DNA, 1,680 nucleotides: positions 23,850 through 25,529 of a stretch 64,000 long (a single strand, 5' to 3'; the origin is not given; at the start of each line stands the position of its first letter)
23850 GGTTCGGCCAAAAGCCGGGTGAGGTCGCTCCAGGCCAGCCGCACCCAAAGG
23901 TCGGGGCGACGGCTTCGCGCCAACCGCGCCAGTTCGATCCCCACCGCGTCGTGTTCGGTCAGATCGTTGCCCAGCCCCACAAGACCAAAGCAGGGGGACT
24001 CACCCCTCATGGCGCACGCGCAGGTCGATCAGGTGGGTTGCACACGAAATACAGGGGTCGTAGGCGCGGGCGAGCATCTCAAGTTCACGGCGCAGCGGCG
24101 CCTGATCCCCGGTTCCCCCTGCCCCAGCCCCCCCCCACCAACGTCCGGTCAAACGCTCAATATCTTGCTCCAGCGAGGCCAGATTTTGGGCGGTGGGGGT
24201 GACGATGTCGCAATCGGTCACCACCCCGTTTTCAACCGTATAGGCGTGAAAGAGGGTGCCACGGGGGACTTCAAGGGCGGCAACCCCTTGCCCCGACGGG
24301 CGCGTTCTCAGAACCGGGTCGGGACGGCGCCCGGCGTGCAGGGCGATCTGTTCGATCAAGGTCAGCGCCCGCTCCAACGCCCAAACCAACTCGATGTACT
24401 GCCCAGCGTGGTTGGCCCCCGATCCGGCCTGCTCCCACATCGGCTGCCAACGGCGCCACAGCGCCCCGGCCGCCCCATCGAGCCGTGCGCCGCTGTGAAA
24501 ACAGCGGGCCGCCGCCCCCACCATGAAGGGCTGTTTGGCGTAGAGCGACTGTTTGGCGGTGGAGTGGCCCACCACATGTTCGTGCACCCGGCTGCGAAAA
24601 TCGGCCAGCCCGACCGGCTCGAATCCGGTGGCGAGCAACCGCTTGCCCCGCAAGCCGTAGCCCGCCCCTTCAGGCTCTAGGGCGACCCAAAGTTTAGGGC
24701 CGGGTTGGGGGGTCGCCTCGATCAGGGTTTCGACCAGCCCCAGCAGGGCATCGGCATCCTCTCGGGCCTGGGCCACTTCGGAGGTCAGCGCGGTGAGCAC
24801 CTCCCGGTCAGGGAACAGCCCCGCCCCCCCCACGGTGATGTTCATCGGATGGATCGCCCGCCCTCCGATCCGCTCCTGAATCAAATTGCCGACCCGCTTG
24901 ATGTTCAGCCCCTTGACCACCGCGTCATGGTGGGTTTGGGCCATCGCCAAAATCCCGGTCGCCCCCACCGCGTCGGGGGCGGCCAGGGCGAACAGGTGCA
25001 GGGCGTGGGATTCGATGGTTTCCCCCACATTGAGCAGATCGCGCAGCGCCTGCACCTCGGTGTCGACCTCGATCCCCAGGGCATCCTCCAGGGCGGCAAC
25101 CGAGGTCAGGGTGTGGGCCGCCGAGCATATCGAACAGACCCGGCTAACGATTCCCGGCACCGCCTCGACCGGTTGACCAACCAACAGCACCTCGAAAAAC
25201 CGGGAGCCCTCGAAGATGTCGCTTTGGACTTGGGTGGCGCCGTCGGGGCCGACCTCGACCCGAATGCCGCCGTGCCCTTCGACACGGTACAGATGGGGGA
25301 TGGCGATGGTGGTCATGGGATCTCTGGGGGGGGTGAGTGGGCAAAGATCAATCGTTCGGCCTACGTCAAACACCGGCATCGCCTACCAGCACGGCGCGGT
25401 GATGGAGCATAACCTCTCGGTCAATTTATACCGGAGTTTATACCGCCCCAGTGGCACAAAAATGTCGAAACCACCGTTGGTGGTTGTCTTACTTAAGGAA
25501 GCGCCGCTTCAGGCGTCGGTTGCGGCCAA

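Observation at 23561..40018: [NiFe]-hydrogenase small and large subunit genes split about 13.9 kb apart around a c-di-GMP / His-kinase / small-GTPase island: candidate H2- or redox-sensing signalling system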

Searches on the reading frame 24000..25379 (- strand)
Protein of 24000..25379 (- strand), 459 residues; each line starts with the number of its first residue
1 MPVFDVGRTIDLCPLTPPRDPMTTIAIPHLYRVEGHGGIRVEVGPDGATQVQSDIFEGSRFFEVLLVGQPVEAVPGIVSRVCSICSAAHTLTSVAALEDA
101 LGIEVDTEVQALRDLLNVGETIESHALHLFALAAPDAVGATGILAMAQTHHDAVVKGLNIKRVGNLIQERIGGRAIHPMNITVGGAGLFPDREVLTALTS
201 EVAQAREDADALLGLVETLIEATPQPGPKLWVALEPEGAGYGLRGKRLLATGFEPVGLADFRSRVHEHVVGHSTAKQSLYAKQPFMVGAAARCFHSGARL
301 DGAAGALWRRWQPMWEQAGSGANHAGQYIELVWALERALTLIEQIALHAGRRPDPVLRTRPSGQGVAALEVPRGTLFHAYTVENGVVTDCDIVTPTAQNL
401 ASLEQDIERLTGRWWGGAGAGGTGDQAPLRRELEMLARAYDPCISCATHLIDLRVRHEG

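Call 3: search_protein_families(library=pfam, proteins=[window:24000-25379:-])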
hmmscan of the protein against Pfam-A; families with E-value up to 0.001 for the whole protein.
window:24000-25379:- (459 aa): 1 family
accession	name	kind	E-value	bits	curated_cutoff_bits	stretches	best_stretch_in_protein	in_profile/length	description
PF00374.24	NiFeSe_Hases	-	4.6e-25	89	25.8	2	60-148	1-89/508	Nickel-dependent hydrogenase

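Call 8: search_protein_families(library=ncbifam, proteins=[window:24000-25379:-], max_evalue=0.01)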
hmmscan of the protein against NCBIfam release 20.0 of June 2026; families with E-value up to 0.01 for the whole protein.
window:24000-25379:- (459 aa): 10 families
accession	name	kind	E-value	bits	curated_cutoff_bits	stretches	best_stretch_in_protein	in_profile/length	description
NF040832.1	sulfhyd_HydA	equivalog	8.1e-89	298.6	880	1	24-452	4-425/426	NADPH-dependent hydrogenase/sulfhydrogenase 1 subunit alpha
NF040828.1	sulfhyd_ShyA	equivalog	7.8e-82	275.4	700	1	25-452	3-414/415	NAD(P)-dependent hydrogenase/sulfhydrogenase 2 subunit alpha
TIGR03295.1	frhA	equivalog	3.4e-42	144.8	392.5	1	25-451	5-397/412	coenzyme F420 hydrogenase subunit alpha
NF041785.2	VhuA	equivalog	1.4e-41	142.5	800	2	22-216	1-202/418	F420-non-reducing hydrogenase Vhu subunit A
NF033181.1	NiFeSe_hydrog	equivalog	8e-34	117.4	600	2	22-141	1-119/507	nickel-dependent hydrogenase large subunit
NF045518.1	H2_NiFeSe_large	exception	3e-29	102.2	780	2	23-206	2-199/485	NiFeSe hydrogenase large subunit HysA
NF007778.0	PRK10467.1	equivalog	3.6e-21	75.1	969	2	25-159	5-138/567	hydrogenase 2 large subunit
NF007550.0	PRK10170.1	equivalog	8.3e-15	54.2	1101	1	29-140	23-134/597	Ni/Fe-hydrogenase large subunit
NF041786.2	VhuU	equivalog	2e-07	30.7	70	1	433-452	11-30/45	F420-non-reducing hydrogenase selenoprotein subunit VhuU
NF004739.1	PRK06075.1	equivalog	0.0047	15.8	360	0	76-156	55-133/384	NADH-quinone oxidoreductase subunit D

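Call 9: find_homologous_proteins(query=window:24000-25316:-, max_evalue=1e-10)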
Query window:24000-25316:- (438 aa): 4549 proteins with E <= 1e-10 among 8000 candidates; the best 120 are listed.
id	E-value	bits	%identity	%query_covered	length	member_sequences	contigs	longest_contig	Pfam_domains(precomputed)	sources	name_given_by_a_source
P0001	2.3e-290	981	100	100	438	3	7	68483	PF00374.25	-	-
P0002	7.4e-138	478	55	99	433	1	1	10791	PF00374.25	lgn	-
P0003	1.8e-129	451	52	98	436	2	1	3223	PF00374.25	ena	-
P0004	2.8e-129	450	52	98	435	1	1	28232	PF00374.25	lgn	-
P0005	3.0e-129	450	53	99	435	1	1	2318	PF00374.25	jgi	jgi:sulfhydrogenase subunit alpha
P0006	3.6e-129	450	52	100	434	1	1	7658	PF00374.25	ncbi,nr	ncbi:MAG: Ni/Fe hydrogenase subunit alpha [Magnetococcales bacterium]|nr:Ni/Fe hydrogenase subunit a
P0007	1.6e-127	444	53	98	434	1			PF00374.25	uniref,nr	uniref:Putative Nickel-dependent hydrogenase large subunit n=1 Tax=Magnetococcus massalia (strain MO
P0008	5.1e-127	442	51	100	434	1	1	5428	PF00374.25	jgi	jgi:sulfhydrogenase subunit alpha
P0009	1.1e-124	435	51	99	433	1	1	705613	PF00374.25,PF27537.1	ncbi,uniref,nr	ncbi:Ni/Fe hydrogenase subunit alpha [Magnetofaba australis]|uniref:Putative nickel-dependent hydrog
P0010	5.8e-124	432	51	99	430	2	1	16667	PF00374.25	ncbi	-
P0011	1.1e-123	431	54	99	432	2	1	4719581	PF00374.25,PF27537.1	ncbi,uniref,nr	ncbi:nickel-dependent hydrogenase, large subunit [Magnetococcus marinus MC-1]|uniref:Nickel-dependen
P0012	2.0e-123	431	53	99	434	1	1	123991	PF00374.25,PF27537.1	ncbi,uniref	ncbi:Ni/Fe hydrogenase subunit alpha [Magnetococcus sp. PR-3]|uniref:Ni/Fe hydrogenase subunit alpha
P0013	1.5e-121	424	52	99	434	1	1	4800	PF00374.25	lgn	-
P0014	6.0e-120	419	49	99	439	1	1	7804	PF00374.25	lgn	-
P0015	2.1e-119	417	47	99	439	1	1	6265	PF00374.25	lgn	-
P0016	7.9e-119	415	49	99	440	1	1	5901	PF00374.25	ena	-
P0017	1.3e-118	415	49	99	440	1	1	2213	PF00374.25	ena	-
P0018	1.4e-118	415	49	99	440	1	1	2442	PF00374.25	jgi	jgi:sulfhydrogenase subunit alpha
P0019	1.4e-118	415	49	99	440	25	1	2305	PF00374.25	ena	-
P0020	1.5e-118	415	49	99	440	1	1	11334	PF00374.25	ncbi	-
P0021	2.1e-118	414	49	99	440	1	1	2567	PF00374.25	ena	-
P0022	2.2e-118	414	49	99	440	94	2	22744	PF00374.25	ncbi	-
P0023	2.7e-118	414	49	99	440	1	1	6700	PF00374.25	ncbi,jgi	jgi:sulfhydrogenase subunit alpha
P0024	3.7e-118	413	49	99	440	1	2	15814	PF00374.25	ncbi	-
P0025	4.7e-118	413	49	99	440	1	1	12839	PF00374.25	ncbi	-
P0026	5.1e-118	413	49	99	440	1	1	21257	PF00374.25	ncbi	-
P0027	8.5e-118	412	48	98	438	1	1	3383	PF00374.25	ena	-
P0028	3.5e-117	410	48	99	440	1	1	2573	PF00374.25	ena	-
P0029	1.5e-116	408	48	99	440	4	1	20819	PF00374.25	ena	-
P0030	7.2e-116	406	50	98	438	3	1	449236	PF00374.25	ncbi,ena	-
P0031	1.1e-114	402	49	99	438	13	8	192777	PF00374.25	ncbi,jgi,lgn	jgi:sulfhydrogenase subunit alpha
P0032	3.6e-114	400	47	99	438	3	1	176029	PF00374.25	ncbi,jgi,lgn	jgi:sulfhydrogenase subunit alpha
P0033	4.8e-109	383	46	99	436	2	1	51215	PF00374.25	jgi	-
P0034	1.1e-105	372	45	99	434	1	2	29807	PF00374.25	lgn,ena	-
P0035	1.4e-105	372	45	99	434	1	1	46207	PF00374.25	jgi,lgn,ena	-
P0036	2.9e-105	371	45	99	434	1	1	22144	PF00374.25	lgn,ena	-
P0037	1.6e-104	368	45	99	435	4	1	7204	PF00374.25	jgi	-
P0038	2.6e-104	368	46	99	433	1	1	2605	PF00374.25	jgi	jgi:sulfhydrogenase subunit alpha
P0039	5.6e-104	367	44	99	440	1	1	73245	PF00374.25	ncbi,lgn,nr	ncbi:MAG: Ni/Fe hydrogenase subunit alpha [Candidatus Marinimicrobia bacterium]|nr:Ni/Fe hydrogenase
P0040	7.5e-104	366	44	99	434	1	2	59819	PF00374.25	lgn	-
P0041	7.6e-104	366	44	99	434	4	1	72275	PF00374.25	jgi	-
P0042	9.9e-104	366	43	98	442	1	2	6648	PF00374.25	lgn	-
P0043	1.0e-103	366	45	99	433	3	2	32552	PF00374.25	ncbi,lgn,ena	-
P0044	1.3e-103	365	45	99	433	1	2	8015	PF00374.25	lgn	-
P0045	1.7e-103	365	46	99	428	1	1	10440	PF00374.25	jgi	jgi:sulfhydrogenase subunit alpha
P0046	1.7e-103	365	46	99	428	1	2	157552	PF00374.25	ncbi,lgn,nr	ncbi:MAG: Ni/Fe hydrogenase subunit alpha [Bacillota bacterium]|nr:Ni/Fe hydrogenase subunit alpha [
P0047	2.1e-103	365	45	99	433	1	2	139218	PF00374.25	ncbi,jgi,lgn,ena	-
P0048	2.9e-103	364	45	98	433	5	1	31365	PF00374.25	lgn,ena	-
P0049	4.0e-103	364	44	99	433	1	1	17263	PF00374.25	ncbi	-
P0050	6.1e-103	363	45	100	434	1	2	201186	PF00374.25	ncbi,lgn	ncbi:MAG: Ni/Fe hydrogenase subunit alpha [Betaproteobacteria bacterium]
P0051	6.2e-103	363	42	98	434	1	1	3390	PF00374.25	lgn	-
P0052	8.5e-103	363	44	99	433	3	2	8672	PF00374.25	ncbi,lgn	-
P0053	8.6e-103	363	44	99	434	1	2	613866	PF00374.25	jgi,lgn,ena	-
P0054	2.4e-102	361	44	99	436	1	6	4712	PF00374.25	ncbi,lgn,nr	ncbi:MAG: NAD-reducing hydrogenase HoxS subunit beta [Candidatus Marinimicrobia bacterium]|nr:NAD-re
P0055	6.7e-102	360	45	99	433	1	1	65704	PF00374.25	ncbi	-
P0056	7.3e-102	360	45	98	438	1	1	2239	PF00374.25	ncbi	-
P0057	8.0e-102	359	47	99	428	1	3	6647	PF00374.25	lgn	-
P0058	8.1e-102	359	42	98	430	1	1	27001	PF00374.25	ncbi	-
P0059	1.2e-101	359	42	98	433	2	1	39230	PF00374.25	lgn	-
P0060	1.3e-101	359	46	99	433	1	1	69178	PF00374.25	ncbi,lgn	-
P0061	1.5e-101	359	48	88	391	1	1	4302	PF00374.25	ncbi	ncbi:MAG: nickel-dependent hydrogenase large subunit, partial [Deltaproteobacteria bacterium]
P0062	3.4e-101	357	43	98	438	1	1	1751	PF00374.25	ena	-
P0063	3.6e-101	357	42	98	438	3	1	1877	PF00374.25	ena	-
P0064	8.1e-101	356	41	99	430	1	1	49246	PF00374.25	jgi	jgi:sulfhydrogenase subunit alpha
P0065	1.6e-100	355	43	98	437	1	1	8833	PF00374.25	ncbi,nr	ncbi:MAG: Ni/Fe hydrogenase subunit alpha [Proteobacteria bacterium]|nr:Ni/Fe hydrogenase subunit al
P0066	2.1e-100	355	46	99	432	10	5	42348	PF00374.25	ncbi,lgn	-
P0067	4.5e-100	354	46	99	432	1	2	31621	PF00374.25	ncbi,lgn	-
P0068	6.7e-100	353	42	98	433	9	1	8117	PF00374.25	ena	-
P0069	8.4e-100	353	41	99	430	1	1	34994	PF00374.25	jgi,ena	-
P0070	1.0e-99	353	44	98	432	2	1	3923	PF00374.25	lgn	-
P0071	2.8e-99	351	41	99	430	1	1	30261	PF00374.25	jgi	-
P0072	3.7e-99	351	42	98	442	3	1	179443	PF00374.25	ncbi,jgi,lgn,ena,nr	ncbi:MAG: Ni/Fe hydrogenase subunit alpha [Deltaproteobacteria bacterium]|nr:Ni/Fe hydrogenase subun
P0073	5.1e-99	350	46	99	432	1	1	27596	PF00374.25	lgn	-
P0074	5.2e-99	350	43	99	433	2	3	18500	PF00374.25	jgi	-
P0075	5.4e-99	350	45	99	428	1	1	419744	PF00374.25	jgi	jgi:sulfhydrogenase subunit alpha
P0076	7.4e-99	350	43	99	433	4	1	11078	PF00374.25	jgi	-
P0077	1.0e-98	349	41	99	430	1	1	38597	PF00374.25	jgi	-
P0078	1.7e-98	348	45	98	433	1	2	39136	PF00374.25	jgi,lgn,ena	-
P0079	1.8e-98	348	43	98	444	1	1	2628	PF00374.25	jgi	jgi:sulfhydrogenase subunit alpha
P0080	2.0e-98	348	41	99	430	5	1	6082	PF00374.25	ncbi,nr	ncbi:MAG: hypothetical protein A2Z35_01120 [Actinobacteria bacterium RBG_19FT_COMBO_36_27]|nr:MAG: h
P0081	2.1e-98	348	44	99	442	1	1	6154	PF00374.25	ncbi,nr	ncbi:MAG: Ni/Fe hydrogenase subunit alpha [Bacillota bacterium]|nr:Ni/Fe hydrogenase subunit alpha [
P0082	2.5e-98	348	43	98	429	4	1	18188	PF00374.25,PF27537.1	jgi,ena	-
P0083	2.5e-98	348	46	98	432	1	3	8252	PF00374.25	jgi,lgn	jgi:sulfhydrogenase subunit alpha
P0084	3.0e-98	348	45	98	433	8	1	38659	PF00374.25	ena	-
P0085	3.3e-98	348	47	98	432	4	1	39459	PF00374.25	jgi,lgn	jgi:sulfhydrogenase subunit alpha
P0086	3.5e-98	347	41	98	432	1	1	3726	PF00374.25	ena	-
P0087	4.2e-98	347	40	99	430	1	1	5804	PF00374.25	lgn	-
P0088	4.8e-98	347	46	98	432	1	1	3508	PF00374.25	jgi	jgi:sulfhydrogenase subunit alpha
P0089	6.9e-98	346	44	98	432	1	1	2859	PF00374.25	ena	-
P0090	8.8e-98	346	43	99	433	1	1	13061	PF00374.25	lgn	-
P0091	1.0e-97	346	42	99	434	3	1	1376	PF00374.25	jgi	jgi:sulfhydrogenase subunit alpha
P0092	1.0e-97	346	45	99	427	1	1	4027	PF00374.25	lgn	-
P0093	1.0e-97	346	41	98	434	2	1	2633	PF00374.25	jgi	-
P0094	1.0e-97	346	43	97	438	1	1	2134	PF00374.25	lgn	-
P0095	1.1e-97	346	41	99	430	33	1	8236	PF00374.25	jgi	jgi:sulfhydrogenase subunit alpha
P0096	1.4e-97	345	40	99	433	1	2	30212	PF00374.25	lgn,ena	-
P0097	1.4e-97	345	42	98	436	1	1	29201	PF00374.25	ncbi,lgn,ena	-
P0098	1.7e-97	345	42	99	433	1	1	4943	PF00374.25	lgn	-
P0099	1.7e-97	345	42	98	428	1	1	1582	PF00374.25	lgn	-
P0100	1.8e-97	345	44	99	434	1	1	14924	PF00374.25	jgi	jgi:sulfhydrogenase subunit alpha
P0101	2.2e-97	345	42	99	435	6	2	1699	PF00374.25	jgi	jgi:sulfhydrogenase subunit alpha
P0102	2.3e-97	345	40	99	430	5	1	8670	PF00374.25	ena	-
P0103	3.3e-97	344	46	98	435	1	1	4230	PF00374.25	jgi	jgi:sulfhydrogenase subunit alpha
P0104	3.8e-97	344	43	99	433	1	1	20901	PF00374.25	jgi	jgi:sulfhydrogenase subunit alpha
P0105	3.9e-97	344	40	99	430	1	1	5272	PF00374.25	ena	-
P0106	5.1e-97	344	41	98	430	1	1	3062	PF00374.25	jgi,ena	-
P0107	5.9e-97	343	45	99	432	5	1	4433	PF00374.25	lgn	-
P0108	6.4e-97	343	45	99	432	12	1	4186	PF00374.25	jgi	jgi:sulfhydrogenase subunit alpha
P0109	1.2e-96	342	42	99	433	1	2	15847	PF00374.25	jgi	jgi:sulfhydrogenase subunit alpha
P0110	1.2e-96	342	42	99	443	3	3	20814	PF00374.25,PF27537.1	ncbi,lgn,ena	-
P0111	1.3e-96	342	41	98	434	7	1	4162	PF00374.25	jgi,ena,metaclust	metaclust:\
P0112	1.6e-96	342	45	99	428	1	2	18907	PF00374.25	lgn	-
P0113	1.9e-96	342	41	98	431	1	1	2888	PF00374.25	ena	-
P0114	1.9e-96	342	46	99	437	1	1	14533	PF00374.25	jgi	jgi:sulfhydrogenase subunit alpha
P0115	2.5e-96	341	43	99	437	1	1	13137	PF00374.25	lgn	-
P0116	3.0e-96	341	40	99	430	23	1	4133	PF00374.25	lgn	-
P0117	3.7e-96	341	44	99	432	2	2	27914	PF00374.25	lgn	-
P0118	3.8e-96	341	42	97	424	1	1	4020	PF00374.25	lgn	-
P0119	4.4e-96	341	43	99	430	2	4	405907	PF00374.25,PF27537.1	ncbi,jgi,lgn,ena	-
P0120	5.2e-96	340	42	98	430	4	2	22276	PF00374.25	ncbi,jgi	-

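Call 10: find_encoding_contigs(protein=P0011, flank=10000, max_places=2)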
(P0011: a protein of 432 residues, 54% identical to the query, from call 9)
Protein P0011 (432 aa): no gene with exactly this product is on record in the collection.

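Call 11: find_encoding_contigs(protein=P0002, flank=10000, max_places=2)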
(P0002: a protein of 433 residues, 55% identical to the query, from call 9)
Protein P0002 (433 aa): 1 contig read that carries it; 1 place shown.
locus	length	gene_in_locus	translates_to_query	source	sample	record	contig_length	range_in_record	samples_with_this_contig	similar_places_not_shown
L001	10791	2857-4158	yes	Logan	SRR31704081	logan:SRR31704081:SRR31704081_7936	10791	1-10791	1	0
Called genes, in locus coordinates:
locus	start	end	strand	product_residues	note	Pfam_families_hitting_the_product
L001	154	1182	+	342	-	PF13484:Fer4_16 (faint), PF00037:Fer4 (faint), PF17179:Fer4_22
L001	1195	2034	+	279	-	PF00175:NAD_binding_1, PF10418:DHODB_Fe-S_bind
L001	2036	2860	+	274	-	PF01058:Oxidored_q6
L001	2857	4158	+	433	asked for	PF00374:NiFeSe_Hases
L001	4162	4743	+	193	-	PF01750:HycI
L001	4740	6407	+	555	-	PF00390:malic, PF03949:Malic_M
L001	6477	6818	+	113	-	PF00076:RRM_1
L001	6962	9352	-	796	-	PF13884:Peptidase_S74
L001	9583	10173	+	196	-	-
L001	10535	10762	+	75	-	-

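Call 12: find_encoding_contigs(protein=P0004, flank=10000, max_places=2)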
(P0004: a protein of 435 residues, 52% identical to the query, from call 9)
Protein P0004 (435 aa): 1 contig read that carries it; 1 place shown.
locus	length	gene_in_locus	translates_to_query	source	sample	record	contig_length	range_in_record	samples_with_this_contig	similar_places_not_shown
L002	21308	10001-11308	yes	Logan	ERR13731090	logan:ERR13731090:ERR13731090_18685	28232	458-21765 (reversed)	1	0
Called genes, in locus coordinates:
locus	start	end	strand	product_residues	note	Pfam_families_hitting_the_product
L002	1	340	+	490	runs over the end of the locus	PF00309:Sigma54_AID, PF04963:Sigma54_CBD, PF04552:Sigma54_DBD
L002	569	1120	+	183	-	PF02482:Ribosomal_S30AE, PF16321:Ribosom_S30AE_C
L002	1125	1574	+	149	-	PF00359:PTS_EIIA_2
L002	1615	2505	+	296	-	PF03668:RapZ-like_N, PF22740:PapZ_C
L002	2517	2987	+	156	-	PF03610:EIIA-man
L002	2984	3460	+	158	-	PF03830:PTSIIB_sorb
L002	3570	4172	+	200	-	-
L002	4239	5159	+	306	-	PF01368:DHH, PF02833:DHHA2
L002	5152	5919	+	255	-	PF13431:TPR_17 (faint), PF00515:TPR_1 (faint), PF13174:TPR_6 (faint), PF13428:TPR_14 (faint), PF13432:TPR_16 (faint), PF24885:TPR_NPHP3 (faint), PF13424:TPR_12, PF13424:TPR_12, +5 more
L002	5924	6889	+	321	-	-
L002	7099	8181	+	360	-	PF12838:Fer4_7 (faint), PF13187:Fer4_9 (faint), PF13534:Fer4_17 (faint), PF13746:Fer4_18 (faint), PF14697:Fer4_21 (faint), PF13237:Fer4_10 (faint), PF13183:Fer4_8 (weak), PF17179:Fer4_22, +2 more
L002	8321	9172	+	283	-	PF00175:NAD_binding_1, PF10418:DHODB_Fe-S_bind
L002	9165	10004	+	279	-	PF01058:Oxidored_q6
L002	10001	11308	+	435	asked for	PF00374:NiFeSe_Hases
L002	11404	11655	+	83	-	-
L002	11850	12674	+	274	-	-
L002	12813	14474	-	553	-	PF00535:Glycos_transf_2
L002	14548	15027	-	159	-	PF03975:CheD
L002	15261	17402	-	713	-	PF01627:Hpt, PF02895:H-kinase_dim, PF02518:HATPase_c, PF01584:CheW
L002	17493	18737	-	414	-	PF01627:Hpt, PF13466:STAS_2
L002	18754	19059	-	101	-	PF01740:STAS, PF13466:STAS_2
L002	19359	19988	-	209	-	PF02525:Flavodoxin_2, PF03358:FMN_red (weak)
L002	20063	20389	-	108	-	PF04316:FlgM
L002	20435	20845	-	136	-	-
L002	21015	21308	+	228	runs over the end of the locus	PF02545:Maf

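Call 14: find_encoding_contigs(protein=P0001, flank=10000, max_places=8)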
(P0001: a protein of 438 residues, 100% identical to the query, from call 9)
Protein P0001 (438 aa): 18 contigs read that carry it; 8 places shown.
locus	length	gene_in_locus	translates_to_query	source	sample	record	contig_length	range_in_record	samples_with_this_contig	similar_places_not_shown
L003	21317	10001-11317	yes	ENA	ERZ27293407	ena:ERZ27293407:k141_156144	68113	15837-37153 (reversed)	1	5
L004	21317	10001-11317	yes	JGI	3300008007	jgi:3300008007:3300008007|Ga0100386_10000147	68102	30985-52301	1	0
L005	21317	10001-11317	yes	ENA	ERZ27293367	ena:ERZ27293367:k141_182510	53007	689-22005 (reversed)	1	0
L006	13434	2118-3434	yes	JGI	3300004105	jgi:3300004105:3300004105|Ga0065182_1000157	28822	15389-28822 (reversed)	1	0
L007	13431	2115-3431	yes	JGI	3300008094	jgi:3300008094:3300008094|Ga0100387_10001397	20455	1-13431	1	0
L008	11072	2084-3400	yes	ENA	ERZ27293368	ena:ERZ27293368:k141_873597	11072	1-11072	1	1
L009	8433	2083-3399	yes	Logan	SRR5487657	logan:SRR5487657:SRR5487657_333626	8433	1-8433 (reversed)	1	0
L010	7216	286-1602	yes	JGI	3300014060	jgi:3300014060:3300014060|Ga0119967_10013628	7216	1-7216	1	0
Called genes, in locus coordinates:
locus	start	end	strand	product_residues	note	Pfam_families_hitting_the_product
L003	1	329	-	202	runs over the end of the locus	PF00072:Response_reg, PF08281:Sigma70_r4_2, PF00196:GerE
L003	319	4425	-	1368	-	PF00989:PAS, PF08448:PAS_4, PF08447:PAS_3, PF00989:PAS, PF08448:PAS_4, PF08447:PAS_3, PF00989:PAS, PF08448:PAS_4, +15 more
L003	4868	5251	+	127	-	-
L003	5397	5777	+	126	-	-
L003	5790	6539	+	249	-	-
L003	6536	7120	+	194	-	PF03029:ATP_bind_1 (weak)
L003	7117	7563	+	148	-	-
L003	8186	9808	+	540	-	PF00990:GGDEF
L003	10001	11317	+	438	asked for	PF00374:NiFeSe_Hases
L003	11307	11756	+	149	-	-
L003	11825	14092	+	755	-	PF01590:GAF, PF13185:GAF_2, PF00989:PAS, PF08448:PAS_4, PF00990:GGDEF, PF00563:EAL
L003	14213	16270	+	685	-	PF00596:Aldolase_II, PF00106:adh_short, PF13561:adh_short_C2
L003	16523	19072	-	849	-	PF00690:Cation_ATPase_N, PF00122:E1-E2_ATPase, PF00702:Hydrolase, PF13246:Cation_ATPase (weak), PF00689:Cation_ATPase_C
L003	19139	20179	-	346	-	PF01594:AI-2E_transport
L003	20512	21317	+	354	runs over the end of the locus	PF00724:Oxidored_FMN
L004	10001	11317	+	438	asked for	PF00374:NiFeSe_Hases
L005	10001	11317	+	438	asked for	PF00374:NiFeSe_Hases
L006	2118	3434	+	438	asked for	PF00374:NiFeSe_Hases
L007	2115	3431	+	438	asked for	PF00374:NiFeSe_Hases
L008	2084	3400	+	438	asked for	PF00374:NiFeSe_Hases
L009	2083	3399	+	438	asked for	PF00374:NiFeSe_Hases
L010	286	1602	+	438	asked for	PF00374:NiFeSe_Hases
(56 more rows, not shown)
